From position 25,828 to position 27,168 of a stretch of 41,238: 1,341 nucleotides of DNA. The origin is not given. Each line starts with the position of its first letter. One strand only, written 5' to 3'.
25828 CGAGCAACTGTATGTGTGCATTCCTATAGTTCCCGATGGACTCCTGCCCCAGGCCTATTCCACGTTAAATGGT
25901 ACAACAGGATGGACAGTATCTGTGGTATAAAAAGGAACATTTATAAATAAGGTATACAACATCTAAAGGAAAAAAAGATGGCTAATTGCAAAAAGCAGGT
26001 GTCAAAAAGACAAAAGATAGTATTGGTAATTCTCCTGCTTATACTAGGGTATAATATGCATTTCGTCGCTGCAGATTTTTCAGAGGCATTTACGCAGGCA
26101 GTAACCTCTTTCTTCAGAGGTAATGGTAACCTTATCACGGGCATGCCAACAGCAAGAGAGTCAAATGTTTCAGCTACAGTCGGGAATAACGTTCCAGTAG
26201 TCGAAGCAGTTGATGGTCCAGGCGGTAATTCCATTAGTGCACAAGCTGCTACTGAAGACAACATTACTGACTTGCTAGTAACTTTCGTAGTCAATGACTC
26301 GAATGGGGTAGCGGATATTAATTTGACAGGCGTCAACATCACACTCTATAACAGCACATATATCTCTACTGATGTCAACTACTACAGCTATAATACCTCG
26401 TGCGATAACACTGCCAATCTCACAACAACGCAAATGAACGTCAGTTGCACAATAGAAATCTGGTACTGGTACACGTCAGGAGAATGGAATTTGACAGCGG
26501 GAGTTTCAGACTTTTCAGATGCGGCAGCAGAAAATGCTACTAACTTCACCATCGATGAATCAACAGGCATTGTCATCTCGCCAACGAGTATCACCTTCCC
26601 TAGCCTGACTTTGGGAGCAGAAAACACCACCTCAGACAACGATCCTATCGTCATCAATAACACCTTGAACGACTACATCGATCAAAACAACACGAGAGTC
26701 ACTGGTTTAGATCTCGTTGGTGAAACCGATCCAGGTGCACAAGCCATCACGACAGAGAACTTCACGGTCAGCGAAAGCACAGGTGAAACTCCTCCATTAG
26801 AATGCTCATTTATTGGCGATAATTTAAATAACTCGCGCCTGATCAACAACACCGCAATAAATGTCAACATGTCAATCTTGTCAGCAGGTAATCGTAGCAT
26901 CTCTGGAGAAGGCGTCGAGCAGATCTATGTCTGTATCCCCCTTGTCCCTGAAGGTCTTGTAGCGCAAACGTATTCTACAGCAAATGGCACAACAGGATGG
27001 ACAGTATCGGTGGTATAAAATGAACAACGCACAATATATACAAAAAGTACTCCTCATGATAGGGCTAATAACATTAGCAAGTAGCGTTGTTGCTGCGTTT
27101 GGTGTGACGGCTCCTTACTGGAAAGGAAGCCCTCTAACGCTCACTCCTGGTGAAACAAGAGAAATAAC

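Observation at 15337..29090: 14-kb locus: regulator plus membrane partner plus two 1500-aa paralogous hyper-glycosylatable secreted proteins plus a C-domain-only paralog plus two anchored proteins; candidate host-attachment apparatus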

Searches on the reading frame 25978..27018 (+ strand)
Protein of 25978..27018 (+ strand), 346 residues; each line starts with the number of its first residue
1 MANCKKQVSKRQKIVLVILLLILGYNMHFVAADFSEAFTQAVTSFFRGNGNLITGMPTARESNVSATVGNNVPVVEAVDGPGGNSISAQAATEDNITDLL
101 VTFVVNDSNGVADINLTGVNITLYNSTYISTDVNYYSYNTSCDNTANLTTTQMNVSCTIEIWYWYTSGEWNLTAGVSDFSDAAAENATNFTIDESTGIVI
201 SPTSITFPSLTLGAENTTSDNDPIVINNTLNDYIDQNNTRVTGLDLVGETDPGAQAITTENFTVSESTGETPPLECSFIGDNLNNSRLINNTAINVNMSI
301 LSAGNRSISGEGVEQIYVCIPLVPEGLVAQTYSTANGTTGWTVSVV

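Call 4: search_protein_families(library=pfam, proteins=[window:25978-27018:+], max_evalue=0.1)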
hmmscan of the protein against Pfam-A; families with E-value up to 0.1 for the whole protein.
window:25978-27018:+ (346 aa): 0 families

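Call 13: find_homologous_proteins(query=window:25978-27018:+)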
Query window:25978-27018:+ (346 aa): 14 proteins with E <= 0.001 among 2883 candidates.
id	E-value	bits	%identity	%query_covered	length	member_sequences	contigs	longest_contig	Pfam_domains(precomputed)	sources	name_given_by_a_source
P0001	4.9e-219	744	100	100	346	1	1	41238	-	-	-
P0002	2.1e-164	564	77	100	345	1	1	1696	-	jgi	-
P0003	2.9e-121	423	65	92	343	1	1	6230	-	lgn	-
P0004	6.6e-121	421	62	98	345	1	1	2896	-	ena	-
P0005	3.0e-83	298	49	99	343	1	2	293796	-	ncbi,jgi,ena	-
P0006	1.2e-75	273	47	98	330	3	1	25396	-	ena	-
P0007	6.4e-72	261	47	98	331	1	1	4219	-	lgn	-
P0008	2.9e-64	235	44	99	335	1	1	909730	-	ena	-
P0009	1.6e-33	134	35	96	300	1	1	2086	-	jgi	jgi:hypothetical protein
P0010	4.4e-32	130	36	85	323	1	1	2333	-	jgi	-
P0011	1.5e-31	128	41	60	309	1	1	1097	-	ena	-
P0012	1.7e-27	115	34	87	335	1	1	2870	-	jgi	-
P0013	2.5e-20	91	29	99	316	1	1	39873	-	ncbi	-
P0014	3.8e-12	64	28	98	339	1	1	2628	-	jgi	jgi:hypothetical protein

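Call 14: find_encoding_contigs(protein=P0005, flank=10000, max_places=3)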
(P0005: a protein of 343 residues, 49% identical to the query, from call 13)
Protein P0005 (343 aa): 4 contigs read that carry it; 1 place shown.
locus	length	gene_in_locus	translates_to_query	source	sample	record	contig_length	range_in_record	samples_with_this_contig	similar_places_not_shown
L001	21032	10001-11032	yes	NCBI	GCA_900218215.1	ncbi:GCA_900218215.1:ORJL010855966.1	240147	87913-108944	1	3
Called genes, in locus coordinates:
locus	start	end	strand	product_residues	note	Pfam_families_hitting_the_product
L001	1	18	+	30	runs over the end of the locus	-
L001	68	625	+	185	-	-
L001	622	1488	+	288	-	-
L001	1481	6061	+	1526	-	-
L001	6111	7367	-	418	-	PF01637:ATPase_2 (faint), PF13173:AAA_14, PF13635:DUF4143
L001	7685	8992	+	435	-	PF13173:AAA_14, PF13635:DUF4143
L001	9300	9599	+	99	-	PF01909:NTP_transf_2, PF18765:Polbeta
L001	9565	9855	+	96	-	PF01934:HepT-like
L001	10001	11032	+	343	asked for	-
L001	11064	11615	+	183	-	-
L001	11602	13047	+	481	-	-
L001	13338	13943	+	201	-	-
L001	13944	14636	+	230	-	PF08843:AbiEii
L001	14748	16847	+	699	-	PF01751:Toprim, PF01131:Topoisom_bac, PF01396:Zn_ribbon_Top1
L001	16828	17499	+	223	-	-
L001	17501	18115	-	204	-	PF03796:DnaB_C (faint), PF08423:Rad51, PF13481:AAA_25, PF00154:RecA_N (faint), PF13479:AAA_24 (faint)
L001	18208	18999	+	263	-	PF01048:PNP_UDP_1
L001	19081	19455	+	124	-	-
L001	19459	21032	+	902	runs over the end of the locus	PF02359:CDC48_N, PF02933:CDC48_2, PF05496:RuvB_N, PF00004:AAA, PF07728:AAA_5 (weak), PF17862:AAA_lid_3, PF00004:AAA, PF17862:AAA_lid_3, +23 more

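Call 15: find_encoding_contigs(protein=P0008, flank=10000, max_places=3)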
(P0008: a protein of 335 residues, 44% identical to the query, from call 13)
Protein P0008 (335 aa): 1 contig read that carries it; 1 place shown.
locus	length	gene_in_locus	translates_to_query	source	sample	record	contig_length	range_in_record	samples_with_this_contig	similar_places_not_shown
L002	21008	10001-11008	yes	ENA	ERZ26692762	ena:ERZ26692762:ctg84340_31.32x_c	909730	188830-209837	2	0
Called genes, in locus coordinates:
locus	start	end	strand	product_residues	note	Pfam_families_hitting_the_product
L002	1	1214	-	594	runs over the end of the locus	PF07584:BatA, PF24156:DUF7407, PF24157:DUF7408, PF24155:DUF7406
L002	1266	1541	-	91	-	PF22665:WHD_DUF6293 (faint)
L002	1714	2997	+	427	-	PF02403:Seryl_tRNA_N, PF00587:tRNA-synt_2b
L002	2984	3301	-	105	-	-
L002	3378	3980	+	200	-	PF08281:Sigma70_r4_2 (faint)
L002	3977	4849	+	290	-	-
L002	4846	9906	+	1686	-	PF09458:H_lectin (faint), PF13385:Laminin_G_3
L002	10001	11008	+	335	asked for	-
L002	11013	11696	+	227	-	-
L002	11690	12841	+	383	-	-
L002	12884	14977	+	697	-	PF01751:Toprim, PF01131:Topoisom_bac, PF01396:Zn_ribbon_Top1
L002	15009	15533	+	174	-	PF00856:SET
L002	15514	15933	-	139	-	PF00892:EamA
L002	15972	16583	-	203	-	PF08423:Rad51, PF00154:RecA_N, PF13479:AAA_24 (weak)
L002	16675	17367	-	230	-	-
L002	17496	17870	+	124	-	-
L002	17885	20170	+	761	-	PF02359:CDC48_N, PF02933:CDC48_2, PF05496:RuvB_N, PF00004:AAA, PF17862:AAA_lid_3, PF05496:RuvB_N (weak), PF00004:AAA, PF17862:AAA_lid_3, +25 more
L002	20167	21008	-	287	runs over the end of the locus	PF00557:Peptidase_M24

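Call 16: find_encoding_contigs(protein=P0013, flank=10000, max_places=3)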
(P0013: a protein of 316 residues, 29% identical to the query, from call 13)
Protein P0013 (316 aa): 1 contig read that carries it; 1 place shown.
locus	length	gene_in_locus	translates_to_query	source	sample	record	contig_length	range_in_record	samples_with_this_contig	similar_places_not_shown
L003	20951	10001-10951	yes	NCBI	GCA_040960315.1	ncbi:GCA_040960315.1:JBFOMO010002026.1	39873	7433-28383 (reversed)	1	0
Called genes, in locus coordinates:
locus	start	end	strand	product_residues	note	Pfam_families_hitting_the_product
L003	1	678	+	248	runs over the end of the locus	PF01978:TrmB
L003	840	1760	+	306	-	PF01207:Dus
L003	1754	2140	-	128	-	-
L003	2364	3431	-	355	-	PF04055:Radical_SAM, PF08608:Wyosine_form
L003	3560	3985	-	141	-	-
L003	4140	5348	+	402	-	PF03952:Enolase_N, PF00113:Enolase_C, PF13378:MR_MLE_C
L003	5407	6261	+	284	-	-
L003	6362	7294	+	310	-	PF00318:Ribosomal_S2 (faint)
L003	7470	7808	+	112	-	-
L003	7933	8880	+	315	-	PF13936:HTH_38 (faint), PF08281:Sigma70_r4_2 (faint), PF13384:HTH_23 (faint)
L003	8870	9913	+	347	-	-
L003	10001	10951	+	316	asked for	-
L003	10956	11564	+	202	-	-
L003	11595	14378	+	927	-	-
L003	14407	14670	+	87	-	PF21840:DUF6899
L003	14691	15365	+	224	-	PF00106:adh_short, PF08659:KR, PF13561:adh_short_C2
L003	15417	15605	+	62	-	-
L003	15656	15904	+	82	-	-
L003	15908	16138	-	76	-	-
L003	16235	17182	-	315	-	PF00682:HMGL-like, PF22617:HCS_D2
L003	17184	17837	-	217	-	PF14464:Prok-JAB (faint)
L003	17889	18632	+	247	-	PF02002:TFIIE_alpha (faint), PF01978:TrmB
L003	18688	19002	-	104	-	-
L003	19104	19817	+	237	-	PF01978:TrmB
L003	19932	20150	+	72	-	PF26688:RHH_12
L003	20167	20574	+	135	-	PF10130:PIN_2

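Call 17: find_encoding_contigs(protein=P0006, flank=10000, max_places=3)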
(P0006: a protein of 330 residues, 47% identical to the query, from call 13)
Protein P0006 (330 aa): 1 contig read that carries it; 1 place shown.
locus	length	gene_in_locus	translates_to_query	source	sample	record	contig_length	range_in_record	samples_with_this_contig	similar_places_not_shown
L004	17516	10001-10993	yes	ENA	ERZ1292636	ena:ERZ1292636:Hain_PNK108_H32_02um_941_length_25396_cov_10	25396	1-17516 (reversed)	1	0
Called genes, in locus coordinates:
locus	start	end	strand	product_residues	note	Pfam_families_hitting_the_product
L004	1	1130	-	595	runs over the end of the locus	PF07584:BatA, PF24156:DUF7407, PF24157:DUF7408, PF24155:DUF7406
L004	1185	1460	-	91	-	PF22665:WHD_DUF6293 (weak)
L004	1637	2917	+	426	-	PF02403:Seryl_tRNA_N, PF00587:tRNA-synt_2b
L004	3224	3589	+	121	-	-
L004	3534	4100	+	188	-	PF01909:NTP_transf_2 (weak)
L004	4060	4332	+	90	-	-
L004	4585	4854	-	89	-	-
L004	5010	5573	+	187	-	PF08281:Sigma70_r4_2 (weak)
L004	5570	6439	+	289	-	-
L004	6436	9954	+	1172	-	-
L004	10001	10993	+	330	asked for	-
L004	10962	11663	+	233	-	-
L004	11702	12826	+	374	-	-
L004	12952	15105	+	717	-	PF01751:Toprim, PF01131:Topoisom_bac, PF01396:Zn_ribbon_Top1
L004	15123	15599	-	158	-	-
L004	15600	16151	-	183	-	PF01909:NTP_transf_2, PF18765:Polbeta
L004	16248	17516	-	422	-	?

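Call 20: search_solved_structures(query=A1, max_evalue=10)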
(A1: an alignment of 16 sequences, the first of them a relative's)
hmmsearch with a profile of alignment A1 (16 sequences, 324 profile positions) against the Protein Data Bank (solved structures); distinct sequences matched with E-value up to 10: 7.
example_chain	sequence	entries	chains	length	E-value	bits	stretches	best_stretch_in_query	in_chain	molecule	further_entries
4zjm_A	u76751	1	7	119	0.12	14.7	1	41-121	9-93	Lipoprotein LpqH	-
7fds_A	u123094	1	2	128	0.2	14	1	41-121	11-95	Lipoprotein LpqH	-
9e5c_6u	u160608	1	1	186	0.42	12.9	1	67-122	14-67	Centrin, putative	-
7kq7_B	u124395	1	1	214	0.5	12.7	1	105-180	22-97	Interleukin-21 receptor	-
9e2t_B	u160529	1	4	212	0.67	12.2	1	105-179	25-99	Interleukin-21 receptor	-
3tgx_A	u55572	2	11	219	0.72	12.1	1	105-179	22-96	Interleukin-21 receptor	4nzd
8ent_B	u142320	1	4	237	0.84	11.9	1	105-179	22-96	Interleukin-21 receptor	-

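Call 25: search_protein_families(library=ncbifam, proteins=[window:25978-27018:+], max_evalue=0.1)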
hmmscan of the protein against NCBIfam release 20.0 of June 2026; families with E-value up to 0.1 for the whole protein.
window:25978-27018:+ (346 aa): 0 families

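Call 28: predict_structure(alignment_id=A1)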
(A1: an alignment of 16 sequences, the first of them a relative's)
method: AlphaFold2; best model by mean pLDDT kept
length: 346 residues; sequences in the alignment: 16
mean_pLDDT: 72.2   pTM: 0.50
mean pLDDT of the five models: 72.2, 68.4, 64.5, 63.1, 60.7
residues with pLDDT >= 90: 12; 70-90: 201; 50-70: 105; < 50: 28
segments of 3 or more residues with pLDDT < 50: 1-5, 27-33, 49-51, 63-67, 279-282
pLDDT, mean of each block of 10 residues (from residue 1): 50 72 57 55 55 53 49 83 75 67 89 87 77 69 87 89 77 89 87 74 74 80 76 76 79 73 75 61 65 74 57 78 81 70 68
secondary structure, 60 per line:
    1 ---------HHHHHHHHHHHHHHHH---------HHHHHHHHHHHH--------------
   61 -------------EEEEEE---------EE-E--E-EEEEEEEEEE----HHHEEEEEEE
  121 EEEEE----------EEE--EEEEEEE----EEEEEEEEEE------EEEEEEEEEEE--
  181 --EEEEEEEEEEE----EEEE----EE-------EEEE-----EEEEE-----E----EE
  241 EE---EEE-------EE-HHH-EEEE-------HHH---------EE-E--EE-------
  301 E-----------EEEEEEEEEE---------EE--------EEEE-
elements in order: H10-25 H35-46 E74-79 E97-106 E114-125 E136-138 E141-147 E152-161 E168-178 E183-193 E198-201 E215-218 E224-228 E239-242 E246-248 E263-266 E313-322 E342-345

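Call 32: fold_search(model_id=the predicted structure, library=pdb)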
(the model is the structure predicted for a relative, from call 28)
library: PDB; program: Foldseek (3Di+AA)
matches with E <= 10: 1735; with E <= 0.001: 30
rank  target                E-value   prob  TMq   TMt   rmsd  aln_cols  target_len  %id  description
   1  2wza                  4.7e-05  0.98  0.21  0.21  17.6       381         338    8  Two intramolecular isopeptide bonds are identified in the crystal structure of the Streptococcus gordonii SspB C-termina (released 2010-02-16)
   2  3opu_C                6.8e-05  0.91  0.19  0.20  17.2       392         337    8  Crystal structure of the C-terminal domain of Streptococcus mutans surface protein SpaP (released 2011-01-19)
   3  4be6_A                9.5e-05  1.00  0.23  0.34  20.9       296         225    8  V. cholera biofilm scaffolding protein RbmA (released 2013-12-18)
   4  4kkr_A                1.1e-04  1.00  0.20  0.30  21.0       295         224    8  Crystal structure of Vibrio cholerae RbmA (crystal form 3) (released 2013-05-22)
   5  3opu_A                1.1e-04  0.90  0.20  0.20  16.2       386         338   11  Crystal structure of the C-terminal domain of Streptococcus mutans surface protein SpaP (released 2011-01-19)
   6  6za2_A                2.1e-04  1.00  0.25  0.09  19.9       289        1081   14  Crystal structure of dimeric latent PorU from Porphyromonas gingivalis (released 2021-09-29)
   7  1wcq_A                2.1e-04  0.85  0.16  0.10  17.5       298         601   10  Mutagenesis of the Nucleophilic Tyrosine in a Bacterial Sialidase to Phenylalanine. (released 2005-10-12)
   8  6za2_B                2.3e-04  1.00  0.25  0.09  19.9       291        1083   14  Crystal structure of dimeric latent PorU from Porphyromonas gingivalis (released 2021-09-29)
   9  4be5_A                2.3e-04  0.98  0.18  0.28  22.1       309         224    7  V. cholera biofilm scaffolding protein RbmA (released 2013-12-18)
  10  4tsh_B                2.4e-04  0.89  0.20  0.16  18.0       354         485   12  A Novel Protein Fold Forms an Intramolecular Lock to Stabilize the Tertiary Structure of Streptococcus mutans Adhesin  (released 2014-10-22)
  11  2ber                  2.7e-04  0.91  0.18  0.11  15.5       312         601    9  Y370G Active Site Mutant of the Sialidase from Micromonospora viridifaciens in complex with beta-Neu5Ac (sialic acid). (released 2005-04-04)
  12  3opu_D                2.7e-04  0.77  0.19  0.19  18.0       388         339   10  Crystal structure of the C-terminal domain of Streptococcus mutans surface protein SpaP (released 2011-01-19)
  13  4kkp_B                2.8e-04  1.00  0.23  0.33  21.1       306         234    8  Crystal structure of Vibrio cholerae RbmA (crystal form 2) (released 2013-05-22)
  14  3pv6_A                3.0e-04  0.97  0.21  0.27  11.0       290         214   10  Crystal structure of NKp30 bound to its ligand B7-H6 (released 2011-03-16)
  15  5wtb_C                3.5e-04  0.90  0.21  0.22  19.1       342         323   12  Complex Structure of Staphylococcus aureus SdrE with human complement factor H (released 2017-07-19)
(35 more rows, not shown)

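Call 35: find_related_loci(query=A2, collection=genome_contigs, flank=10000)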
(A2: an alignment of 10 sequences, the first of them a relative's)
Query A2 (346 aa) in genome_contigs; peptide patterns used: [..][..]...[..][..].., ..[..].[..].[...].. (x = any residue, [..] = any of these).
38 stretches matched a pattern; 17 encode a relative of the query (tblastn E <= 1e-3); 16 distinct loci.
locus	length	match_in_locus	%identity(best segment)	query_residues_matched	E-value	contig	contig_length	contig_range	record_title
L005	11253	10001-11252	45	5-346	6e-65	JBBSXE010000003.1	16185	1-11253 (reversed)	MAG: Nanoarchaeota archaeon isolate H32-bin055_1 H32_bin055_1_000000000003, whole genome shotgun sequence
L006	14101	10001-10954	35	5-345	8e-49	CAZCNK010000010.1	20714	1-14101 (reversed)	MAG TPA_asm: Candidatus Woesearchaeota archaeon isolate SRP269290_co2_138 genome assembly, contig: NODE_2585_length_2071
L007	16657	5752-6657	35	7-345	4e-48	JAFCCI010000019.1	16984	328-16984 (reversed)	Candidatus Woesearchaeota archaeon isolate AB_3033_Bin_101 AB_3033_Bin_101_scaffold_5268, whole genome shotgun sequence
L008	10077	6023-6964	33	5-345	1e-45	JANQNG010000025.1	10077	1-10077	MAG: Candidatus Nanoarchaeia archaeon isolate PL23a_bin.67 k99_2861818, whole genome shotgun sequence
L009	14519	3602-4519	32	6-346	7e-34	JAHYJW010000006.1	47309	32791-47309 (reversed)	MAG: Patescibacteria group bacterium isolate KA32 NODE_448_length_47309_cov_11.223733, whole genome shotgun sequence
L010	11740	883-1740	32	51-345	1e-32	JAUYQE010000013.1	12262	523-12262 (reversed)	MAG: Nanoarchaeota archaeon isolate C4_metabat.bin.89 C4_k141_456344, whole genome shotgun sequence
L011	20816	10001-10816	32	53-346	5e-32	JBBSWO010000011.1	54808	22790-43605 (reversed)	MAG: Nanoarchaeota archaeon isolate H41-bin116_1 H41_bin116_1_000000000011, whole genome shotgun sequence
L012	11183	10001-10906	30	8-346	1e-31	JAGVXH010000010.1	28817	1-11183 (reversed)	Candidatus Pacearchaeota archaeon isolate RIFOXYB2_FULL_43_25 rifoxyb2_full_scaffold_986, whole genome shotgun sequence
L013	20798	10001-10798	32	60-346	1e-30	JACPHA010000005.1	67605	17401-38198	MAG: Candidatus Pacearchaeota archaeon isolate NC_groundwater_402_Ag_B-0.1um_34_21 GD18-4_B1_scaffold_306492, whole geno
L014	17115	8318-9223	30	5-344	4e-32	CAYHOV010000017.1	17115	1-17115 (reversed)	MAG TPA_asm: Candidatus Woesearchaeota archaeon isolate ERP119705_co14_559 genome assembly, contig: NODE_3563_length_171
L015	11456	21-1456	31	10-345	8e-30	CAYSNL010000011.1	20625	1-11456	MAG TPA_asm: Candidatus Woesearchaeota archaeon isolate binchicken_co38_1257 genome assembly, contig: NODE_5425_length_2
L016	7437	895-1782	30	10-335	2e-29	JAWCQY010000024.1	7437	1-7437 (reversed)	MAG: Candidatus Pacearchaeota archaeon isolate JZ-2_201907_bins_3 JZ-2_201907_bins_3_scaffold_27, whole genome shotgun s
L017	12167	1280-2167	30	10-335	2e-29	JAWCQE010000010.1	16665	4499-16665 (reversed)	MAG: Candidatus Pacearchaeota archaeon isolate JZ-2_201901_bins_146 JZ-2_201901_bins_146_scaffold_10, whole genome shotg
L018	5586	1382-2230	33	31-343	1e-28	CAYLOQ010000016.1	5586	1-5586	MAG TPA_asm: Candidatus Woesearchaeota archaeon isolate binchicken_co85_6 genome assembly, contig: NODE_5773_length_5586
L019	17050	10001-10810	31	50-346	2e-23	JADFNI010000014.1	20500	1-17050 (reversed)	MAG: Nanoarchaeota archaeon isolate B62T1B5 B62T1B5_NODE2241, whole genome shotgun sequence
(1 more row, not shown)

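Call 49: search_protein_representatives(alignment_id=A1)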
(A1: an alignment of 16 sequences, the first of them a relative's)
Query: 16 sequences, 324 profile positions. Proteins with E-value up to 0.001 (for the whole library): 1766; up to 1e-10: 1171; up to 1e-30: 613. The best 150 are listed.
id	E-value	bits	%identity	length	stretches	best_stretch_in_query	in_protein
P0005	3.1e-122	424.2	-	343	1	1-324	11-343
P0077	5.9e-111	387.1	-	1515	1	49-324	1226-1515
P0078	8.6e-105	366.8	-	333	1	3-323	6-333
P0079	2.6e-103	362.0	-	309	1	11-323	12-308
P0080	2.0e-101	355.8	-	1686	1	38-324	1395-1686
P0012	2.6e-97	342.2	-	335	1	1-323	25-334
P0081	2.3e-96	339.2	-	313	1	8-323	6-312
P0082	3.3e-88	312.3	-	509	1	2-324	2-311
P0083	3.9e-88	312.1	-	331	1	12-323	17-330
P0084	6.3e-88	311.4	-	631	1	30-323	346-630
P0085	6.4e-88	311.4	-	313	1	7-323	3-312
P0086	1.0e-86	307.4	-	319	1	10-324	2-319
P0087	6.1e-86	304.9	-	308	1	4-323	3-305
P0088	2.1e-84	299.9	-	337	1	39-323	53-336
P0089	5.4e-84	298.5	-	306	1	9-324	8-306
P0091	3.6e-83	295.8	-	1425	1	57-323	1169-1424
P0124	6.5e-74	265.4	-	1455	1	50-323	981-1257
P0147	1.3e-70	254.5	-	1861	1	52-323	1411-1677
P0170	1.2e-68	248.0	-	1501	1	63-323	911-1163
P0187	2.2e-67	243.9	-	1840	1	45-323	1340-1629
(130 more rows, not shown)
